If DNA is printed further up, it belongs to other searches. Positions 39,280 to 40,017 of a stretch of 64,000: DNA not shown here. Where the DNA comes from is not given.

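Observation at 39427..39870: Acidic six-cysteine tandem-repeat protein whose first repeat lies upstream of any canonical start codon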

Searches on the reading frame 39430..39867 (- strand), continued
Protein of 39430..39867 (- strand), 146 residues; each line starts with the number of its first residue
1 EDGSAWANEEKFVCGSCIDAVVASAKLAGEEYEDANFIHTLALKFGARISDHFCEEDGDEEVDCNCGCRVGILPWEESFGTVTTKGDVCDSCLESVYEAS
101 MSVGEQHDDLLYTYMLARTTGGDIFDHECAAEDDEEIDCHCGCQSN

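Call 52: find_encoding_contigs(protein=P0008, flank=8000, max_places=2)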
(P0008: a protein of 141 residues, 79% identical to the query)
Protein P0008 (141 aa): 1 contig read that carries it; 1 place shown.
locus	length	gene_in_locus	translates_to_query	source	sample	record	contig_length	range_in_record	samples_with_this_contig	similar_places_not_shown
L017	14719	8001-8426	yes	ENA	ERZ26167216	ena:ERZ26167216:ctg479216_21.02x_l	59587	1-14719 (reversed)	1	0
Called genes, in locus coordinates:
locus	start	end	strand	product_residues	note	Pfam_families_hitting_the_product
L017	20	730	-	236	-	PF02585:PIG-L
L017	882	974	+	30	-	-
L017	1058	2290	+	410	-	PF07690:MFS_1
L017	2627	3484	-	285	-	PF00378:ECH_1, PF16113:ECH_2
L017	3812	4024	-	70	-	PF24113:DUF7387 (weak)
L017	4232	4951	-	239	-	PF00520:Ion_trans, PF07885:Ion_trans_2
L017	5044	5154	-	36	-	-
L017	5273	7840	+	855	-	PF02515:CoA_transf_3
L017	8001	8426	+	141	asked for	-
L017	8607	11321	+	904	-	PF02384:N6_Mtase (faint)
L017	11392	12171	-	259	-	PF17761:DUF1016_N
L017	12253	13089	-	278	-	PF01507:PAPS_reduct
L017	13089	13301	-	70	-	-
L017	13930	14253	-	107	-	-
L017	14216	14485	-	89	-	-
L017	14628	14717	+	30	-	?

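Call 53: find_encoding_contigs(protein=P0009, flank=8000, max_places=2)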
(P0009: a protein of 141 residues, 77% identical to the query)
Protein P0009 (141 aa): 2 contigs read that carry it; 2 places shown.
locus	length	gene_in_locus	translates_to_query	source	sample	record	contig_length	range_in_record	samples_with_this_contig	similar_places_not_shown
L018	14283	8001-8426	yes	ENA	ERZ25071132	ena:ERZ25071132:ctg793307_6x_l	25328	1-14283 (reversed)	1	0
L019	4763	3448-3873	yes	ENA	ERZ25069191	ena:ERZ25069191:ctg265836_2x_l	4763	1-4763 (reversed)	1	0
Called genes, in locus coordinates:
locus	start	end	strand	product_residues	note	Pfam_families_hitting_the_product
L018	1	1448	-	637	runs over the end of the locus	-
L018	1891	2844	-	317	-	PF01972:SDH_protease, PF25145:NfeD1b_N (faint)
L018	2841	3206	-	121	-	PF20137:BubE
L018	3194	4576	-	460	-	PF00899:ThiF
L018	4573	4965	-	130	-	PF14462:Prok-E2_E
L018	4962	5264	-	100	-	-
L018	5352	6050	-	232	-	PF01695:IstB_IS21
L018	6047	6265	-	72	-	-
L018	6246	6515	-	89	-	-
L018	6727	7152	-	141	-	-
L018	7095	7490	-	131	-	-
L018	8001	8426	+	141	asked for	-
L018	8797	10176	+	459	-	PF01554:MatE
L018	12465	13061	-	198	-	PF01609:DDE_Tnp_1, PF13612:DDE_Tnp_1_3 (weak)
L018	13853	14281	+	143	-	?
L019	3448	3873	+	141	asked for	-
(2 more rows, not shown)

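Call 57: search_solved_structures(query=A3, max_evalue=10)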
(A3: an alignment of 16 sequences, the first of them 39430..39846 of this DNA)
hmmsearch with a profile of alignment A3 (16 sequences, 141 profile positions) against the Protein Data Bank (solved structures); distinct sequences matched with E-value up to 10: 0.

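Call 59: find_encoding_contigs(protein=P0060, flank=5000, max_places=2)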
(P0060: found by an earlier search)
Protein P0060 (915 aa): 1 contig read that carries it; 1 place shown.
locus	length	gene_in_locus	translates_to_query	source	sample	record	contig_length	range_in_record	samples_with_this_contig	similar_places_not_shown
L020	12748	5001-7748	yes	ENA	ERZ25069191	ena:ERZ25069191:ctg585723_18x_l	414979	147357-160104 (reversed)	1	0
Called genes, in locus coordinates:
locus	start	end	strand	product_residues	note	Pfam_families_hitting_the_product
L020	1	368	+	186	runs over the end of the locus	PF01765:RRF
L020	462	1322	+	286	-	PF01148:CTP_transf_1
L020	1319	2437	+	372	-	PF02670:DXP_reductoisom, PF08436:DXP_redisom_C, PF13288:DXPR_C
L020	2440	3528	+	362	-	PF02163:Peptidase_M50, PF13180:PDZ_2, PF17820:PDZ_6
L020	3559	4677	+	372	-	PF04551:GcpE, PF26540:GcpE_C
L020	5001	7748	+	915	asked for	PF02384:N6_Mtase (faint)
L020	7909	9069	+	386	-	PF13452:FAS1_DH_region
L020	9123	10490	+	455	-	PF13452:FAS1_DH_region (weak)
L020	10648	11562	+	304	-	PF00892:EamA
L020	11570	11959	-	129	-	PF25984:BSH_YknX (faint), PF25919:BSH_CusB (faint), PF00364:Biotin_lipoyl, PF25917:BSH_RND, PF25973:BSH_CzcB (faint)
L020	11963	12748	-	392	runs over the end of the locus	PF03977:OAD_beta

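Call 69: search_protein_families(library=pfam, proteins=[L013:104-1000:+, L013:1439-1966:+, L013:2119-3132:+, L013:3098-4786:+, L014:1110-1433:+, L014:1430-1714:+, L014:1711-2481:+, L008:5431-5892:+, L008:6405-7820:+, L002:4859-5611:+], max_evalue=0.01)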
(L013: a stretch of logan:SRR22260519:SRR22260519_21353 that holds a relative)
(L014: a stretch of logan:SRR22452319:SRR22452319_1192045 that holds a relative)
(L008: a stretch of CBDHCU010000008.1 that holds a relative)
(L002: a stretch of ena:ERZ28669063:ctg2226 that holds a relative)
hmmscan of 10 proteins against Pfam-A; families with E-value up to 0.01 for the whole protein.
L013:104-1000:+ (298 aa): 0 families

L013:1439-1966:+ (175 aa): 0 families

L013:2119-3132:+ (337 aa): 0 families

L013:3098-4786:+ (562 aa): 1 family
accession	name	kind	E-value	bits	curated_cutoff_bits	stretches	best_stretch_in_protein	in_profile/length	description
PF01624.25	MutS_I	-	1.8e-06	28.5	20.6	1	145-189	6-50/113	MutS domain I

L014:1110-1433:+ (107 aa): 0 families

L014:1430-1714:+ (94 aa): 0 families

L014:1711-2481:+ (256 aa): 1 family
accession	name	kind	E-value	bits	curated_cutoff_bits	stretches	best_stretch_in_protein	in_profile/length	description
PF23872.1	DUF7227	-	4.4e-06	26.9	27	1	206-249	178-216/223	Domain of unknown function (DUF7227)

L008:5431-5892:+ (153 aa): 3 families
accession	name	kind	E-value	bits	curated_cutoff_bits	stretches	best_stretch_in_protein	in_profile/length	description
PF00583.31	Acetyltransf_1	-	1.7e-06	28.8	20.7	1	7-122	22-116/116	Acetyltransferase (GNAT) family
PF13508.13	Acetyltransf_7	-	4.8e-05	24.1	27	1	71-123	38-83/84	Acetyltransferase (GNAT) domain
PF08445.16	FR47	-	0.0036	17.7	22.1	0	70-123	30-78/86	FR47-like protein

L008:6405-7820:+ (471 aa): 3 families
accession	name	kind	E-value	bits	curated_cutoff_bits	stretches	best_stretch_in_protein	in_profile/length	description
PF13749.12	HATPase_c_4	-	2.7e-20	72.6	26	1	314-401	1-89/89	Putative ATP-dependent DNA helicase recG C-terminal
PF04326.19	SLFN_AlbA_2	-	2.3e-19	70.5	25.3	1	29-139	1-117/118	Schlafen, AlbA_2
PF13384.12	HTH_23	-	0.0034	17.6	24.6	0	412-452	9-46/50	Homeodomain-like domain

L002:4859-5611:+ (250 aa): 0 families

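Call 70: search_protein_families(library=phrogs, proteins=[L013:104-1000:+, L013:1439-1966:+, L013:2119-3132:+, L013:3098-4786:+, L014:1110-1433:+, L014:1430-1714:+, L014:1711-2481:+, L004:4219-5550:-, L004:1220-2548:-], max_evalue=0.001)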
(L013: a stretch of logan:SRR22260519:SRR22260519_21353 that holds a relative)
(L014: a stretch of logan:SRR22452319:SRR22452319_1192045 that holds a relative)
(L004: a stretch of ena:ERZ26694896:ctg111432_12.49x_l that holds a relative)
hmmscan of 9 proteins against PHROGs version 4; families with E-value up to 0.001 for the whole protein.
L013:104-1000:+ (298 aa): 0 families

L013:1439-1966:+ (175 aa): 0 families

L013:2119-3132:+ (337 aa): 0 families

L013:3098-4786:+ (562 aa): 0 families

L014:1110-1433:+ (107 aa): 0 families

L014:1430-1714:+ (94 aa): 0 families

L014:1711-2481:+ (256 aa): 1 family
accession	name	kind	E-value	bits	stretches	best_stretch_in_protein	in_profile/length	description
phrog_2554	-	unknown function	3.8e-50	172.3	1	18-249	282-518/529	-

L004:4219-5550:- (443 aa): 3 families
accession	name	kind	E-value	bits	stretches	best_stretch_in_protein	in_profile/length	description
phrog_2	-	head and packaging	8e-34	118.5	1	24-436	265-592/807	terminase large subunit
phrog_5902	-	unknown function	1.5e-24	87.9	1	5-318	16-334/359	-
phrog_5909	-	head and packaging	1.1e-06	29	1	263-403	100-238/285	terminase large subunit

L004:1220-2548:- (442 aa): 4 families
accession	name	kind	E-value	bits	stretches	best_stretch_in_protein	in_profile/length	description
phrog_10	-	head and packaging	4e-17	63.4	1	26-301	311-515/752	major head protein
phrog_1623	-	head and packaging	9.3e-10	39.3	1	110-419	8-289/305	virion structural protein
phrog_617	-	head and packaging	7.3e-09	36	1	3-367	246-561/626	major head protein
phrog_2263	-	head and packaging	0.00068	19.6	1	69-242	226-395/551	major head protein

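Call 81: search_protein_families(library=ncbifam, proteins=[L017:11392-12171:-, L017:12253-13089:-], max_evalue=0.01)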
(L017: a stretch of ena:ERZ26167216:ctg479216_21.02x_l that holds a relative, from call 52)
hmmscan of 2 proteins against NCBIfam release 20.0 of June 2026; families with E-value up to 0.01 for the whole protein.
L017:11392-12171:- (259 aa): 0 families

L017:12253-13089:- (278 aa): 0 families

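Call 82: search_dna_similar(query=L014:1711-2481:+, collection=phages, mode=protein, max_evalue=0.00001, max_rows=8)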
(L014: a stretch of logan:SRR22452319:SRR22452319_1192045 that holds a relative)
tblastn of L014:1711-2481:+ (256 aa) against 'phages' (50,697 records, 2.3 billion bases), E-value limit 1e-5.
Records with a match: 150; places in all: 150; records where one place covers at least 80% of the query: 42.
Best place of each record, by identity: <60% 150.
By first word of the organism name: Mycobacterium 65; Klebsiella 29; Gordonia 28; Microcystis 8; Roseobacter 3; Ruegeria 2; Proteus 2; Raoultella 2; Caulobacter 1; Bacteriophage 1; and 9 more.
By host as written in the record: Mycobacterium smegmatis mc2 155 54; Gordonia terrae 3612 24; Klebsiella pneumoniae 12; - 7; Klebsiella pneumoniae K23 7; Microcystis aeruginosa FACHB524 4; Ruegeria pomeroyi DSS-3 3; Mycobacterium sp. 3; and 26 more.
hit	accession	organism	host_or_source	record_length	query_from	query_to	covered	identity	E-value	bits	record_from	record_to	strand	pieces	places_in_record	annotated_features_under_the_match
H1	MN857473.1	Caulobacter phage S2B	Caulobacter vibrioides CB15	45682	30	248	86%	38.3%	5e-23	103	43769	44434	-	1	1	S2B_gp064c: hypothetical protein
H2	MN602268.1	Bacteriophage DSS3_MAL1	-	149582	23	220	77%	40.4%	6e-29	120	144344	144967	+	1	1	hypothetical protein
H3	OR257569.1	Ruegeria phage RpAliso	Ruegeria pomeroyi DSS-3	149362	24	222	78%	39.3%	3e-28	118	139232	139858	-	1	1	hypothetical protein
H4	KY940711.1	Bradyrhizobium phage BDU-MI-1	Bradyrhizobium diazoefficiens USDA110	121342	23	245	87%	34.7%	3e-19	92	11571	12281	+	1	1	hypothetical protein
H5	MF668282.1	Gordonia phage ShayRa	Gordonia terrae 3612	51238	9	221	83%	35.9%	4e-27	115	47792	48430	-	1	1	hypothetical protein (x2)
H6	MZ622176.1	Gordonia phage Looper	Gordonia terrae 3612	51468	9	221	83%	35.9%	4e-27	115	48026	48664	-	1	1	93: hypothetical protein | 94: hypothetical protein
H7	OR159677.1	Gordonia phage Nebulosus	Gordonia terrae 3612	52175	9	221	83%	35.9%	4e-27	115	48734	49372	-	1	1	93: hypothetical protein | 94: hypothetical protein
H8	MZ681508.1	Gordonia Phage Boohoo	Gordonia terrae 3612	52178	9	221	83%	35.9%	4e-27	115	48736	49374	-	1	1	95: hypothetical protein | 96: hypothetical protein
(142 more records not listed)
